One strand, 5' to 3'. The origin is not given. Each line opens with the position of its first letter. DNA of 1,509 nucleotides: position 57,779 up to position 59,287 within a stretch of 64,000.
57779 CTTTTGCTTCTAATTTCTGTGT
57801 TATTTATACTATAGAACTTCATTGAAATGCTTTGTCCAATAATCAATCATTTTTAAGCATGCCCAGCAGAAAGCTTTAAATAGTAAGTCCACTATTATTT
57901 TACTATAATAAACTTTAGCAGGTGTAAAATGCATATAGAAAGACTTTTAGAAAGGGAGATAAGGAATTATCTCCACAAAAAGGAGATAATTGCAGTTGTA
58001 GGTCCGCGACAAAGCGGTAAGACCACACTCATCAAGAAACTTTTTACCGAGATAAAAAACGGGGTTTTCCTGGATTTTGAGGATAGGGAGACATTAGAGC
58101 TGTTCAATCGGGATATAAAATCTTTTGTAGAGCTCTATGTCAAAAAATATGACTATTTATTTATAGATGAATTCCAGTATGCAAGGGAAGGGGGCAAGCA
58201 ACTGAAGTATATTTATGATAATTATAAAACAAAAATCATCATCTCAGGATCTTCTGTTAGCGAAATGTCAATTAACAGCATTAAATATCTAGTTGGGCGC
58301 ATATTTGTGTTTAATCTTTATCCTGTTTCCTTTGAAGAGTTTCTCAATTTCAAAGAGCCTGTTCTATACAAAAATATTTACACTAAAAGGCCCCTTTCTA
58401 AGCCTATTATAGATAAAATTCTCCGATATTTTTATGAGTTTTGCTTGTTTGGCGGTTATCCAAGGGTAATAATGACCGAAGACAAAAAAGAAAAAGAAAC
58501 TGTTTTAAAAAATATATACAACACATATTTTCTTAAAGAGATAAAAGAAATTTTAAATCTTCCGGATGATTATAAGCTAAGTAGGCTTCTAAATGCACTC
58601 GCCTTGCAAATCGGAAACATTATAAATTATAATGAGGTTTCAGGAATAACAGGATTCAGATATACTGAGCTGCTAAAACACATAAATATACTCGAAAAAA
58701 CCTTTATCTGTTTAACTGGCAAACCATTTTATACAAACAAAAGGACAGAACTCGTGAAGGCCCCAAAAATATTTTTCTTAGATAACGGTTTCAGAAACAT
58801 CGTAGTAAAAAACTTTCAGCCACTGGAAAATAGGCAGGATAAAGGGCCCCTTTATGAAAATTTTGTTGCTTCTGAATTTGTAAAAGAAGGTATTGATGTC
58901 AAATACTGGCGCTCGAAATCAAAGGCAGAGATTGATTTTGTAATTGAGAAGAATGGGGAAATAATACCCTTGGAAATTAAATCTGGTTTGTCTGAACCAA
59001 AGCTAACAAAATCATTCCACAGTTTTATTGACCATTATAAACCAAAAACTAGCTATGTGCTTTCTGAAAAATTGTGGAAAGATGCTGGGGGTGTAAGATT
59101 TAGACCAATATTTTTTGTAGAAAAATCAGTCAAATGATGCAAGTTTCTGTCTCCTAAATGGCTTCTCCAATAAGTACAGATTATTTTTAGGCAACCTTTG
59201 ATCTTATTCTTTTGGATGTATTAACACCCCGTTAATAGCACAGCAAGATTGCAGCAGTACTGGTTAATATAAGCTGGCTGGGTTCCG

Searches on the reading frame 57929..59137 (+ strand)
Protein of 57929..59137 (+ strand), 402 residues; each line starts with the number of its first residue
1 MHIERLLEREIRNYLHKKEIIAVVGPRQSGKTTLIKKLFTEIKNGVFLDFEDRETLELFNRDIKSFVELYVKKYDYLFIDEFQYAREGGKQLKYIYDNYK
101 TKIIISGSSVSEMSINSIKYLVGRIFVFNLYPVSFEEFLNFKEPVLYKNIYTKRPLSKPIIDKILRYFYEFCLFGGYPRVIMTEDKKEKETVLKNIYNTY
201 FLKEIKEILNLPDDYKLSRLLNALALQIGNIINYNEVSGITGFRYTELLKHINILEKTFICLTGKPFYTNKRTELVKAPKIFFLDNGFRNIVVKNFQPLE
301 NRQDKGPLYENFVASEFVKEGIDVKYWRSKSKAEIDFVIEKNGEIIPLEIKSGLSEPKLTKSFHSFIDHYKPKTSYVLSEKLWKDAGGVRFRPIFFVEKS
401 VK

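Call 54: search_protein_families(library=pfam, proteins=[window:57929-59137:+], max_evalue=0.01)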
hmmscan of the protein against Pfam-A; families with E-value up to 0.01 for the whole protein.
window:57929-59137:+ (402 aa): 11 families
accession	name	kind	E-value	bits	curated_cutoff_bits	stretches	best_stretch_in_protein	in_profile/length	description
PF13635.12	DUF4143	-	5.4e-35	120.9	28.1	1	204-353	3-160/160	Domain of unknown function (DUF4143)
PF13173.12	AAA_14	-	1.2e-28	100.2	27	1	18-139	2-129/129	AAA domain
PF01637.24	ATPase_2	-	3.6e-07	30.7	33.2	0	10-42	10-44/225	ATPase domain predominantly from Archaea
PF13401.12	AAA_22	-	6.9e-05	23.6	27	1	17-67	4-58/130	AAA domain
PF19993.5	DO-GTPase2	-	0.00025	21.2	27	1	20-60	2-44/226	Double-GTPase 2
PF13191.12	AAA_16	-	0.00053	21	32.6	0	16-45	17-51/167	AAA ATPase domain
PF01443.25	Viral_helicase1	-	0.00057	20.2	21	1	29-88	9-74/228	Viral superfamily 1 RNA helicase core domain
PF13479.12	AAA_24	-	0.0006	20.1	27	1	20-60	4-41/195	AAA domain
PF20720.3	nSTAND3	-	0.0085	16.2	27.2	0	9-81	8-73/155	Novel STAND NTPase 3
PF00005.33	ABC_tran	-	0.0094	17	25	0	13-65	6-51/137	ABC transporter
PF03205.20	MobB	-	0.0098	16.2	26.6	0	20-44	1-25/133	Molybdopterin guanine dinucleotide synthesis protein B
